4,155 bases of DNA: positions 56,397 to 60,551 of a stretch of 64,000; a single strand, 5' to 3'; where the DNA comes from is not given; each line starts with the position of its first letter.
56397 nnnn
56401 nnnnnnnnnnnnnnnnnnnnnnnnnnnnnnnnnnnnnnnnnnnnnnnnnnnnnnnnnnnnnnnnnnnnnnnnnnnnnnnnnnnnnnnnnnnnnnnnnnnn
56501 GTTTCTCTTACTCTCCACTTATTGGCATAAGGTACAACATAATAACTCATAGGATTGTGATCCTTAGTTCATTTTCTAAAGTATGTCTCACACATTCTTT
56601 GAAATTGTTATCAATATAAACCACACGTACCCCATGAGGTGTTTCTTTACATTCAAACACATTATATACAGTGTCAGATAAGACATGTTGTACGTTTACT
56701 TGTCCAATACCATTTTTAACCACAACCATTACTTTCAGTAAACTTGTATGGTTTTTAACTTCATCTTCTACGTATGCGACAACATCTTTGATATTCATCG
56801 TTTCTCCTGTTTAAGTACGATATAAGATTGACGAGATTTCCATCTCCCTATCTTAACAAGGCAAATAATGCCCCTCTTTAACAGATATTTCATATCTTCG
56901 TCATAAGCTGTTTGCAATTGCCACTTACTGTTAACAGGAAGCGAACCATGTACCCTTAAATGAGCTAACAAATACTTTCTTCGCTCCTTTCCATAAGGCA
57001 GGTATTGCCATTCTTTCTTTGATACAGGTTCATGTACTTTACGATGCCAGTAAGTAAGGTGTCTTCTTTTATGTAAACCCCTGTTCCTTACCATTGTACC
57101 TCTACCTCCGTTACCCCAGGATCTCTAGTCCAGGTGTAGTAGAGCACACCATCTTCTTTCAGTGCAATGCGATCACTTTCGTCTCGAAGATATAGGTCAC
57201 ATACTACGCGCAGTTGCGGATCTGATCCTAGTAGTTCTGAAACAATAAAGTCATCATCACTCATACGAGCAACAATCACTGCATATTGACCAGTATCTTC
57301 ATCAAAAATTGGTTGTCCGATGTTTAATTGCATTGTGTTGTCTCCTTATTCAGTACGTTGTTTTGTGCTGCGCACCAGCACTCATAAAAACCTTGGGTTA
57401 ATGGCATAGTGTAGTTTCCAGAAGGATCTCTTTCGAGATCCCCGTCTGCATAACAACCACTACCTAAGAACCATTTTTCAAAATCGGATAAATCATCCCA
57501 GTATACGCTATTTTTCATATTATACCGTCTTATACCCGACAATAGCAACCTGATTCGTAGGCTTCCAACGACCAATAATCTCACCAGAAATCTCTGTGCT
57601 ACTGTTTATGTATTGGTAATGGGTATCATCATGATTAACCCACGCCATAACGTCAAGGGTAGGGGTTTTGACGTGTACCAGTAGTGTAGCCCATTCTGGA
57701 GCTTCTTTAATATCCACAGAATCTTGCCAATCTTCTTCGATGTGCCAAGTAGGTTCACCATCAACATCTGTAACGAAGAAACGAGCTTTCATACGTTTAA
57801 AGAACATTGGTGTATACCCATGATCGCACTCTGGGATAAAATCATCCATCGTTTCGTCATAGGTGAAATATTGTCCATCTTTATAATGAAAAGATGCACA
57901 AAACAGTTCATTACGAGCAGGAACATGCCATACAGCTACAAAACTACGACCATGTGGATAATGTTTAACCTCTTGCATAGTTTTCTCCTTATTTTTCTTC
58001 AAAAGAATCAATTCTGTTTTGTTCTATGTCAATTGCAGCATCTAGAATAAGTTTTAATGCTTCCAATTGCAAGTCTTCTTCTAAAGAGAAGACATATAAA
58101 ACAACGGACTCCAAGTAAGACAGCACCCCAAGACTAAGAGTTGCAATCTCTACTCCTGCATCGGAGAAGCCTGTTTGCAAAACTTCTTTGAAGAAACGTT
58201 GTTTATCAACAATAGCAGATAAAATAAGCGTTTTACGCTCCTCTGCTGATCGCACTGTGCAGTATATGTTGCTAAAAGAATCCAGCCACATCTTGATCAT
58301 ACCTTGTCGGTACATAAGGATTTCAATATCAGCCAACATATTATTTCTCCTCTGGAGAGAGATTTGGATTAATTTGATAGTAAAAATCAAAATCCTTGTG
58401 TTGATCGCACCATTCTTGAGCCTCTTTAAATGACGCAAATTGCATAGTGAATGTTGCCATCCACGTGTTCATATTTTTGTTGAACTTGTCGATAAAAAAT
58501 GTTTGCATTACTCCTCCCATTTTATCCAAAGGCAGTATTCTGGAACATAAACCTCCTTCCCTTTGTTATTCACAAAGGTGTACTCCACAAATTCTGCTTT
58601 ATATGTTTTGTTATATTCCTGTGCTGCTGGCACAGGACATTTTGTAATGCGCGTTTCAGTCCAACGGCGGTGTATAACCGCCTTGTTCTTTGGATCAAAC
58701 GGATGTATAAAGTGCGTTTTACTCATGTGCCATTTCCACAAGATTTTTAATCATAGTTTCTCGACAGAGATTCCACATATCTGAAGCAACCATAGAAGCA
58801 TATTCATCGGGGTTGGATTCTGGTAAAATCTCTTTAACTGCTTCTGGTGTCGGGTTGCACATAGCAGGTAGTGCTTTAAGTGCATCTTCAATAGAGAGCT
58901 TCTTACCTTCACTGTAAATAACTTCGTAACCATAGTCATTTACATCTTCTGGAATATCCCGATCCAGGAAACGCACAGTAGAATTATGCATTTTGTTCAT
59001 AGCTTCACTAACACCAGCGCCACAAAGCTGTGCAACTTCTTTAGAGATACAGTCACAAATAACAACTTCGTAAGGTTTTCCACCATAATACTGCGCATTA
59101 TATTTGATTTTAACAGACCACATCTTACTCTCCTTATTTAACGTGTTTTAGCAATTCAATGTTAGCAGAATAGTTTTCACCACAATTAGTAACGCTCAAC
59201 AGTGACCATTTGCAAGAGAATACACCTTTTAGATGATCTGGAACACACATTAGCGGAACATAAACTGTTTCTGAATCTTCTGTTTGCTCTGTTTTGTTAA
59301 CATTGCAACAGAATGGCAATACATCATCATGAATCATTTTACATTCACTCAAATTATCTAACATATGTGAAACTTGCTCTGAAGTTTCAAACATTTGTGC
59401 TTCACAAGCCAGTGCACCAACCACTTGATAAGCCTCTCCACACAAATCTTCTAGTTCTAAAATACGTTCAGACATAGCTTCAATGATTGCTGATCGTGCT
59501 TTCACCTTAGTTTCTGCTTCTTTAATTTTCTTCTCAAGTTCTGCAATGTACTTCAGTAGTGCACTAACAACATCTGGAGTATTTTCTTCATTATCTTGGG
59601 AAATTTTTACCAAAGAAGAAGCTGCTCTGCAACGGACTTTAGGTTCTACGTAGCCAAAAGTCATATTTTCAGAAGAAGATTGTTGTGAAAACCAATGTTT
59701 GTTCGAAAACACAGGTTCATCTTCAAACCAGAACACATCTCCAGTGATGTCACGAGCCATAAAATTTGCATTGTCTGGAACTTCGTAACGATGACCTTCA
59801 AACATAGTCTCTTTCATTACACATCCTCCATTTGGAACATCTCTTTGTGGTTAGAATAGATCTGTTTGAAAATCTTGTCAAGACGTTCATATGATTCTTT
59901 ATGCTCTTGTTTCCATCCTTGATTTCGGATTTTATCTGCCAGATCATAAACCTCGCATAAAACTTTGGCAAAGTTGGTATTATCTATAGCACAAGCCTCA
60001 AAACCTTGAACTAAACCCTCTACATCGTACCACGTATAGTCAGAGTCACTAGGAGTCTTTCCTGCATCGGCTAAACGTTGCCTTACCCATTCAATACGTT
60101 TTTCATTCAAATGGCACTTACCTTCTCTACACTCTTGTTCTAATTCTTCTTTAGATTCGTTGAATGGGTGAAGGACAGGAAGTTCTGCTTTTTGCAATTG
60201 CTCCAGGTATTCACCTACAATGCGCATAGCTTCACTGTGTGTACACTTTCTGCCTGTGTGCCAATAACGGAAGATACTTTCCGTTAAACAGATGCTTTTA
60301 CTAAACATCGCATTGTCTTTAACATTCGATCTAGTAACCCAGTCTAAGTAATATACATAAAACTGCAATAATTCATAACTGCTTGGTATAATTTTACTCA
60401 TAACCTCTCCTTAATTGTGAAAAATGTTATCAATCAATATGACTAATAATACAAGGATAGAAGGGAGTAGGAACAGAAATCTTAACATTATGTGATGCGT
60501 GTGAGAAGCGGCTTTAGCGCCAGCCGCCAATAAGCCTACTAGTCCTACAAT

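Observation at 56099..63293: Three paralogous gene families dispersed through the minus-strand early array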

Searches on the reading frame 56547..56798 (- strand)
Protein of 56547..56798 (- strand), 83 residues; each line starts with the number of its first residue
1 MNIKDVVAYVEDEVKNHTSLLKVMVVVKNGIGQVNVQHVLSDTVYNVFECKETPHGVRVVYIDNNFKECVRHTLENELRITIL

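Call 10: search_protein_families(library=pfam, max_evalue=0.1, proteins=[window:56547-56798:-])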
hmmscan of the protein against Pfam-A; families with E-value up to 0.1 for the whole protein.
window:56547-56798:- (83 aa): 1 family
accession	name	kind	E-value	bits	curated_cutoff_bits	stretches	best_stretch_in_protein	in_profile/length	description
PF13554.12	Phage_tail_terminator_5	-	0.058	14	27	1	10-65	51-106/127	Phage tail terminator protein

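Call 11: search_protein_families(library=phrogs, max_evalue=0.01, proteins=[window:56547-56798:-])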
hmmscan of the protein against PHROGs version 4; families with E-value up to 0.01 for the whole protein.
window:56547-56798:- (83 aa): 2 families
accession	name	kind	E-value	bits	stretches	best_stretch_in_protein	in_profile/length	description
phrog_27423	-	unknown function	1.7e-57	192.5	1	1-83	1-83/83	-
phrog_14944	-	unknown function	2.2e-12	48.1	1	6-70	10-75/153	-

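Call 76: search_protein_families(library=ncbifam, max_evalue=0.1, proteins=[window:56547-56798:-])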
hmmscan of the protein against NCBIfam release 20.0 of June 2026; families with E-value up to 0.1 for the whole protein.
window:56547-56798:- (83 aa): 1 family
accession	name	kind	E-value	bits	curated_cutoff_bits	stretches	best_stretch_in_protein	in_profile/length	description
NF004627.0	PRK05968.1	subfamily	0.023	13.6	508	1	23-75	95-146/389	hypothetical protein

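Call 93: search_protein_families(library=padloc, max_evalue=0.01, proteins=[window:56547-56798:-])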
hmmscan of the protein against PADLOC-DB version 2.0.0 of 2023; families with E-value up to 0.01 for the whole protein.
window:56547-56798:- (83 aa): 0 families

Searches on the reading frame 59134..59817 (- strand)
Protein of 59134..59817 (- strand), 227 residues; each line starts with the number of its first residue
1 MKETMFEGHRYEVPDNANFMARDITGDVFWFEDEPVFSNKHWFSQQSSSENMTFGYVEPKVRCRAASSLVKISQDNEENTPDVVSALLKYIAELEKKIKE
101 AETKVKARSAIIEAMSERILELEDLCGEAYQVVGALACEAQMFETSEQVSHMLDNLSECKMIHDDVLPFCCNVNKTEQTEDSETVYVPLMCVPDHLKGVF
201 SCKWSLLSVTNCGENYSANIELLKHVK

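Call 79: search_protein_families(library=pfam, max_evalue=0.1, proteins=[window:59134-59817:-])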
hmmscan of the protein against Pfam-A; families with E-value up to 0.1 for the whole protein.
window:59134-59817:- (227 aa): 3 families
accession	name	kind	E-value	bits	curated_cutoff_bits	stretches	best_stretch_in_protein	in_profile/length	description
PF21816.3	Zap1_zf1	-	0.02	15.1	27.2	1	202-226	3-22/27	Zap1, C2H2 zinc finger 1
PF10368.14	YkyA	-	0.045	13.9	28.8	1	67-163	25-117/186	Putative cell-wall binding lipoprotein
PF04108.17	ATG17_like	-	0.055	13.4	43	1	60-153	202-288/355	Autophagy protein ATG17-like domain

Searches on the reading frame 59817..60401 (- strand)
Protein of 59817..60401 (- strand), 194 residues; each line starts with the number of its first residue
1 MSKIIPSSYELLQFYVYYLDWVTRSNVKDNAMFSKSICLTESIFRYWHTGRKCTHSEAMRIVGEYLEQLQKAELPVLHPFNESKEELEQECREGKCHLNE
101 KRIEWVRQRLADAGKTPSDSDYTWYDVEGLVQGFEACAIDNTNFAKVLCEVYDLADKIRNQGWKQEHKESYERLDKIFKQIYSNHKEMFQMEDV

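Call 10: search_protein_families(library=pfam, max_evalue=0.1, proteins=[window:59817-60401:-])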
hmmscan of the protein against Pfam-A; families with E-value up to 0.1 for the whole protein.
window:59817-60401:- (194 aa): 0 families

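Call 11: search_protein_families(library=phrogs, max_evalue=0.01, proteins=[window:59817-60401:-])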
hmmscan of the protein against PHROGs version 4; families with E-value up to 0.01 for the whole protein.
window:59817-60401:- (194 aa): 4 families
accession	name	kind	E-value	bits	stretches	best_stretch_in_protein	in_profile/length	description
phrog_27059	-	unknown function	2.8e-139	462.3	1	1-194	1-194/194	-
phrog_2510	-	unknown function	4.5e-18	66.8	1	7-155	6-153/219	-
phrog_6418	-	unknown function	1.5e-05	26.2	1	10-142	64-200/231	-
phrog_24126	-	unknown function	0.0014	19.7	1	123-189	38-106/110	-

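Call 14: search_dna_similar(query=window:59817-60401:-, collection=phages, mode=protein, rows=spread, max_rows=40, max_evalue=0.001)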
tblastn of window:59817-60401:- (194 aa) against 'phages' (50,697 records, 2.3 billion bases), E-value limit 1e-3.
Records with a match: 137; places in all: 300; records where one place covers at least 80% of the query: 109.
Best place of each record, by identity: 95-99% 52; 90-95% 1; <60% 84.
By first word of the organism name: Escherichia 106; Campylobacter 5; Justusliebigvirus 3; Phapecoctavirus 3; Achromobacter 3; Cronobacter 3; Acinetobacter 2; Klebsiella 2; Salmonella 1; Enterobacteria 1; and 8 more.
By host as written in the record: Escherichia coli 27; Escherichia coli K-12 MG1655 18; - 13; Escherichia sp. 5; Campylobacter jejuni 5; Escherichia coli K-12 4; Escherichia coli EC3.18 4; Escherichia coli O177 3; and 43 more.
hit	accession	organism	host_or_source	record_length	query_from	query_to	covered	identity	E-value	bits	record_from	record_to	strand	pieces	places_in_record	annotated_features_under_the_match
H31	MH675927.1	Escherichia phage vB_vPM_PD114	Escherichia coli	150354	1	194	100%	99.0%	2e-129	405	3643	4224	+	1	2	hypothetical protein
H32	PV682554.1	Escherichia phage 92CQ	Escherichia coli 92CQ (ESBL-producing)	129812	1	194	100%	97.9%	2e-128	403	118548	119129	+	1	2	hypothetical protein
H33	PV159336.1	Escherichia phage W22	Escherichia sp.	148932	1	194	100%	97.9%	4e-128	402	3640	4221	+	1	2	W22000011: hypothetical protein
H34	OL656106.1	Salmonella phage UAB_1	Salmonella enterica subsp. enterica ...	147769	1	194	100%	97.9%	5e-128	402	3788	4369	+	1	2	hypothetical protein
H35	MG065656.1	Campylobacter phage C3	Campylobacter jejuni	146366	1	194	100%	97.4%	1e-127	400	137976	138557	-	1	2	record has no annotation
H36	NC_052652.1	Escherichia phage vB_EcoM_PHB05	shiga toxin-producing Escherichia coli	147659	1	194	100%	97.4%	1e-127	400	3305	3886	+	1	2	hypothetical protein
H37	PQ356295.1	Escherichia phage KKE7M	Escherichia coli W3350 (Yale CGSC)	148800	1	194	100%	97.4%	2e-127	400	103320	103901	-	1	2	hypothetical protein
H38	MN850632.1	Escherichia phage alia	Escherichia coli K-12 MG1655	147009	1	194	100%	97.4%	3e-127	399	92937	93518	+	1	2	hypothetical protein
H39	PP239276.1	Escherichia phage BME3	Escherichia coli ATCC 15597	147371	1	194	100%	97.4%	3e-127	399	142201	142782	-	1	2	hypothetical protein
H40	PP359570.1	Escherichia phage ALITA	Escherichia coli K-12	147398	1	194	100%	96.9%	7e-127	398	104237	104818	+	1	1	hypothetical protein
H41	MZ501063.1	Escherichia phage EmilieFrey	Escherichia coli K-12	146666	1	194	100%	96.9%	5e-126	396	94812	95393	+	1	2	hypothetical protein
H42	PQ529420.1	Escherichia phage Eryne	Escherichia coli UTI89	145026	1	194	100%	96.4%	3e-126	397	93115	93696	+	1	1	hypothetical protein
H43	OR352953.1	Escherichia phage AV123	Escherichia coli ESBL012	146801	1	194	100%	95.9%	1e-125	395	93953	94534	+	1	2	hypothetical protein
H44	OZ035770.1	Justusliebigvirus alia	-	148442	1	194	100%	95.9%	2e-125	394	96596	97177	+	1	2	record has no annotation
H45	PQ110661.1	Escherichia phage vB_EcoM_ZYD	Escherichia coli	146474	1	194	100%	95.9%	2e-124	391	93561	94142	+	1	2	hypothetical protein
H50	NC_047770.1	Escherichia phage ESCO13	Escherichia coli BEN 4311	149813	7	193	93%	27.9%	4e-8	80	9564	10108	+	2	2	hypothetical protein (x4) | ESCO13_00043: ribosome_binding_site | ESCO13_00044: ribosome_binding_site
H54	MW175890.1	Dompiswa phage TSP7_1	Columba livia domestica cloacal swab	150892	5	193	94%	27.0%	1e-6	75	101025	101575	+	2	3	hypothetical protein (x3)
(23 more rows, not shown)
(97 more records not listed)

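Call 15: find_homologous_proteins(query=window:59817-60401:-, max_evalue=0.001)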
Query window:59817-60401:- (194 aa): 2 proteins with E <= 0.001 among 31 candidates.
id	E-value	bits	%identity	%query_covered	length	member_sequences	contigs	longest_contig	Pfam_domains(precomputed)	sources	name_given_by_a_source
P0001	1.2e-126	438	97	100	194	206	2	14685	-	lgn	-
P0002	4.0e-70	254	98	59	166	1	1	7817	-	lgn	-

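Call 18: get_annotated_region(hit=H50, flank=12000)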
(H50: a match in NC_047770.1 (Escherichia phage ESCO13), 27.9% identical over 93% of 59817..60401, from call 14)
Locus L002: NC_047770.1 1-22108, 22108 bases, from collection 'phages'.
description: Escherichia phage ESCO13, complete genome.
organism: Escherichia phage ESCO13 (NCBI taxid 1881104)
taxonomy: Viruses; Duplodnaviria; Heunggongvirae; Uroviricota; Caudoviricetes; Stephanstirmvirinae; Phapecoctavirus; Phapecoctavirus ESCO13
host: Escherichia coli BEN 4311; source: -; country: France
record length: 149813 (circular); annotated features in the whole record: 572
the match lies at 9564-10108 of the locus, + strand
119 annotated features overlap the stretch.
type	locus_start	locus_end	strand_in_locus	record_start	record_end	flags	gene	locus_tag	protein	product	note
regulatory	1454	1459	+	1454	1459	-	ESCO13_00018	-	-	ribosome_binding_site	-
CDS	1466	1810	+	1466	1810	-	-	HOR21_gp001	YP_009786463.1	hypothetical protein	-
regulatory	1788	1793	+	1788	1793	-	ESCO13_00019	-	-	ribosome_binding_site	-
CDS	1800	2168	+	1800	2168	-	-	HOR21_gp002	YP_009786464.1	hypothetical protein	-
regulatory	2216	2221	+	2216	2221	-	ESCO13_00020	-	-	ribosome_binding_site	-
CDS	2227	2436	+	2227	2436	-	-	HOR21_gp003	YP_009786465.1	hypothetical protein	-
regulatory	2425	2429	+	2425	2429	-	ESCO13_00021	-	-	ribosome_binding_site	-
CDS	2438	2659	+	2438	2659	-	-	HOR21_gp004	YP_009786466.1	hypothetical protein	-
regulatory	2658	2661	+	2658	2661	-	ESCO13_00022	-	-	ribosome_binding_site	-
CDS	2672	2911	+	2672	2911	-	-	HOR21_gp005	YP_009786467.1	hypothetical protein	-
regulatory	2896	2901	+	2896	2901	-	ESCO13_00023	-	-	ribosome_binding_site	-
CDS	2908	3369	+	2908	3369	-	-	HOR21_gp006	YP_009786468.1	hypothetical protein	-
regulatory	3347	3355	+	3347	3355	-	ESCO13_00024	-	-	ribosome_binding_site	-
CDS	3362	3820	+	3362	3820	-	-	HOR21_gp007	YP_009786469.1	hypothetical protein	-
regulatory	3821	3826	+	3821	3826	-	ESCO13_00025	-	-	ribosome_binding_site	-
CDS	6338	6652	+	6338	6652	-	-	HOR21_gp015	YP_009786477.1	hypothetical protein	-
CDS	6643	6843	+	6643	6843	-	-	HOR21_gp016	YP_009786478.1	hypothetical protein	-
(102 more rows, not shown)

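Call 19: get_annotated_region(hit=H54, flank=12000)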
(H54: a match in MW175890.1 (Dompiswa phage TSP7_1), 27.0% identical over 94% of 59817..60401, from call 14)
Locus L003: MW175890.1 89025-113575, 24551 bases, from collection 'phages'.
description: MAG: Dompiswa phage TSP7_1, complete genome.
organism: Dompiswa phage TSP7_1 (NCBI taxid 2793345)
taxonomy: Viruses; Duplodnaviria; Heunggongvirae; Uroviricota; Caudoviricetes; Stephanstirmvirinae; Phapecoctavirus; Phapecoctavirus TSP7
host: -; source: Columba livia domestica cloacal swab; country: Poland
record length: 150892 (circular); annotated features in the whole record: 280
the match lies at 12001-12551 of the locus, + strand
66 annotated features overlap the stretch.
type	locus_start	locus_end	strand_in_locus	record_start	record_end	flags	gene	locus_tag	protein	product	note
CDS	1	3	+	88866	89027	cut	-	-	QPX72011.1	hypothetical protein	-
CDS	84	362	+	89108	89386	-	-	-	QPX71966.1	hypothetical protein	-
CDS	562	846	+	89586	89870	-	-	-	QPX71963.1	hypothetical protein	-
CDS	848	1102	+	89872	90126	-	-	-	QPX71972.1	hypothetical protein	-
CDS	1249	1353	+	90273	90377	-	-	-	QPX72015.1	hypothetical protein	-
CDS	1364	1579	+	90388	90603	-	-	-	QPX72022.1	hypothetical protein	-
CDS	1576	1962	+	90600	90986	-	-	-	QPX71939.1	hypothetical protein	-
CDS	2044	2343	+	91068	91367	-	-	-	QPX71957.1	hypothetical protein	-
CDS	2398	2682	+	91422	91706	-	-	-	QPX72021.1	hypothetical protein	-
CDS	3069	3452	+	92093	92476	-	-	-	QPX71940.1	hypothetical protein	-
CDS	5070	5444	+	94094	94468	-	-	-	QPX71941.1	hypothetical protein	-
CDS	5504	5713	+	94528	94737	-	-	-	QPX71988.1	hypothetical protein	-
CDS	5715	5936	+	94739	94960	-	-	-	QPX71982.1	hypothetical protein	-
CDS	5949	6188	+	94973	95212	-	-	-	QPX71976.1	hypothetical protein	-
CDS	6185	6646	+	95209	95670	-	-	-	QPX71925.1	hypothetical protein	-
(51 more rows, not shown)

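Call 76: search_protein_families(library=ncbifam, max_evalue=0.1, proteins=[window:59817-60401:-, L002:7982-8428:+])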
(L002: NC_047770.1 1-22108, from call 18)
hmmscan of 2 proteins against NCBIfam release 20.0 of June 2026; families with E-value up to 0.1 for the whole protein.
window:59817-60401:- (194 aa): 0 families

L002:7982-8428:+ (148 aa): 0 families

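Call 93: search_protein_families(library=padloc, max_evalue=0.01, proteins=[window:59817-60401:-])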
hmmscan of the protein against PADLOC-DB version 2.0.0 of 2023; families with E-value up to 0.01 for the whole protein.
window:59817-60401:- (194 aa): 0 families

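Call 94: search_protein_families(library=phrogs, max_evalue=0.01, proteins=[L002:7982-8428:+, L002:17025-17222:+])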
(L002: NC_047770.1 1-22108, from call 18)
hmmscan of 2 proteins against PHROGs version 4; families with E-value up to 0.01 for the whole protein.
L002:7982-8428:+ (148 aa): 5 families
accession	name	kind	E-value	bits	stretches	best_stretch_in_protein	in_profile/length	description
phrog_23941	-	unknown function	1e-102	341.4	1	1-148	1-148/148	-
phrog_23083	-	unknown function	3.3e-18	66.8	1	20-69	21-69/74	-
phrog_1972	-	unknown function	2.5e-10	41.2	1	79-147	31-103/160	-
phrog_11307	-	unknown function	2.1e-06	28.7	1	72-126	108-165/186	-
phrog_19703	-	unknown function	0.0015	19.7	1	81-121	7-48/78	-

L002:17025-17222:+ (65 aa): 5 families
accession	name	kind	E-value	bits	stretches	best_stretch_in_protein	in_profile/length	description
phrog_13972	-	DNA, RNA and nucleotide metabolism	1.2e-23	84.1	1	1-55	20-75/75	DNA ligase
phrog_22955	-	unknown function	2e-13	51.3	1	24-55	53-84/87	-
phrog_26056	-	unknown function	1.4e-07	32.6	1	24-55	4-35/69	-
phrog_8897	-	unknown function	0.0047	18.3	1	19-53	81-116/119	-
phrog_8027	-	unknown function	0.008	17.4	1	23-60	7-47/153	-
